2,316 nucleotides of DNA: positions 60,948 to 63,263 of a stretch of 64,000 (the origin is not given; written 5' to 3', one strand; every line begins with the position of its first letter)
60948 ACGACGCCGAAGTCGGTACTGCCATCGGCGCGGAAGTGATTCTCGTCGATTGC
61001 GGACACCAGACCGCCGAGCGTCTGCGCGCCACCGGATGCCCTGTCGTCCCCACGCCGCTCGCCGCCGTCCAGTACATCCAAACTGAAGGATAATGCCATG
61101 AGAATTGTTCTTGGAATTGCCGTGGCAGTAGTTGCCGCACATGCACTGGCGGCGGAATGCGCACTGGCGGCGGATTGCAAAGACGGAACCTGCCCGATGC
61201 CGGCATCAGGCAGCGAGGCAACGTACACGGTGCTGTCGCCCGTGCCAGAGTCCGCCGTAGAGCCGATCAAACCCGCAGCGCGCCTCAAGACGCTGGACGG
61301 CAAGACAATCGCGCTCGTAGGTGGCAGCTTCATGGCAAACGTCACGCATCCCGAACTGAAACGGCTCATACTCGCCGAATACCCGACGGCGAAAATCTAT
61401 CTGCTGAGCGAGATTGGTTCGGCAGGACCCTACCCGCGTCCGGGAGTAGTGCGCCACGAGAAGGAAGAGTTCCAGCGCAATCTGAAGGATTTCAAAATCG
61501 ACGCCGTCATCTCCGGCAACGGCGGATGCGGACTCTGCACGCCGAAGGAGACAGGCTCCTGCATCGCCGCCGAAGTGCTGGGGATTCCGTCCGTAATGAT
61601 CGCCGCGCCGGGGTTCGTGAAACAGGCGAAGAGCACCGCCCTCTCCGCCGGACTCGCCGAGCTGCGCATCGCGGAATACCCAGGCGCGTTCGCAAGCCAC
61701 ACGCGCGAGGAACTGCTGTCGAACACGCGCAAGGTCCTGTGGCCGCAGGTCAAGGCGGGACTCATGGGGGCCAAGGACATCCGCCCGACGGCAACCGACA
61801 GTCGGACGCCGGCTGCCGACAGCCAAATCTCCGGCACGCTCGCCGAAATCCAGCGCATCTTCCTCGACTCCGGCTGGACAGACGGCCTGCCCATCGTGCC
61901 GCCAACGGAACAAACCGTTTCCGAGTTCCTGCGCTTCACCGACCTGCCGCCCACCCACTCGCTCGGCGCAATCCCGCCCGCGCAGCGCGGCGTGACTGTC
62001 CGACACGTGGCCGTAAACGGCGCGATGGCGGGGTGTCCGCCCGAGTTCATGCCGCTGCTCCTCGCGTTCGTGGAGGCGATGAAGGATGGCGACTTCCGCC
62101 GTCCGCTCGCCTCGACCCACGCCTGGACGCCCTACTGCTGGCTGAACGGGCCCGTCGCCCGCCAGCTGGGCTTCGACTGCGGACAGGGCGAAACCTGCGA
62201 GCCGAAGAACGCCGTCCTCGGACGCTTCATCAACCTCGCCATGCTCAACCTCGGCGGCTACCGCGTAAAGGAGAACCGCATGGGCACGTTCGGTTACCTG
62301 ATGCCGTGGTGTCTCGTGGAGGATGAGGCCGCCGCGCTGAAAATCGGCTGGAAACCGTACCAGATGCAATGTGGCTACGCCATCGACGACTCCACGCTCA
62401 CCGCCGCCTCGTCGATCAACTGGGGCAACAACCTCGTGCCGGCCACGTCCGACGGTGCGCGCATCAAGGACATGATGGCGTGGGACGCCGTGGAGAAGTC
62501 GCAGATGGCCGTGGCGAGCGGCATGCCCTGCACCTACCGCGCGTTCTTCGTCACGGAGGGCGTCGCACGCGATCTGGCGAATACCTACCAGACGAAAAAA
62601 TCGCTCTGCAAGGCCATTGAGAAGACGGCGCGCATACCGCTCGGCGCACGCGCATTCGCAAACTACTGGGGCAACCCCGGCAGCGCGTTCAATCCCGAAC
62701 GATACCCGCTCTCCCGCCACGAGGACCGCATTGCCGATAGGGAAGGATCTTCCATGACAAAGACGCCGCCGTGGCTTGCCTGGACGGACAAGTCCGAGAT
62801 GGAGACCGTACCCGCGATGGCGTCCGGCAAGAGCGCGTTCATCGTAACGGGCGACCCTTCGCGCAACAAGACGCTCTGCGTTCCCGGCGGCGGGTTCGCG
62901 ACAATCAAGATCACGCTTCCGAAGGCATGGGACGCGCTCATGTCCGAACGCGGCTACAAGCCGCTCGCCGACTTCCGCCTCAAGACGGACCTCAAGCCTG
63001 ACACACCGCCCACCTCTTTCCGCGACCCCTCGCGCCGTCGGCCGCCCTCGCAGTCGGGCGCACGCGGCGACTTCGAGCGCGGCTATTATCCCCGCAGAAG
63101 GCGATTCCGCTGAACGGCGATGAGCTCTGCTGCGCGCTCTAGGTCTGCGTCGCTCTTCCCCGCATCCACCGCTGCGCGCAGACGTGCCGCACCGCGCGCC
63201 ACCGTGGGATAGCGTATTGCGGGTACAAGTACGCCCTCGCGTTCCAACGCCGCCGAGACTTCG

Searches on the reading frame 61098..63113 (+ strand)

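Call 72: search_protein_families(library=pfam, proteins=[window:61098-63113:+], max_evalue=0.0001)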
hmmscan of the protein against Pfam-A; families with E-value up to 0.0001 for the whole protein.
window:61098-63113:+ (671 aa): 1 family
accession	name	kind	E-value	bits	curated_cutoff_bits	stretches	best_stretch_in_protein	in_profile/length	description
PF24696.1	UGSC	-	1.5e-16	61.4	25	1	45-220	2-168/172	UGSC family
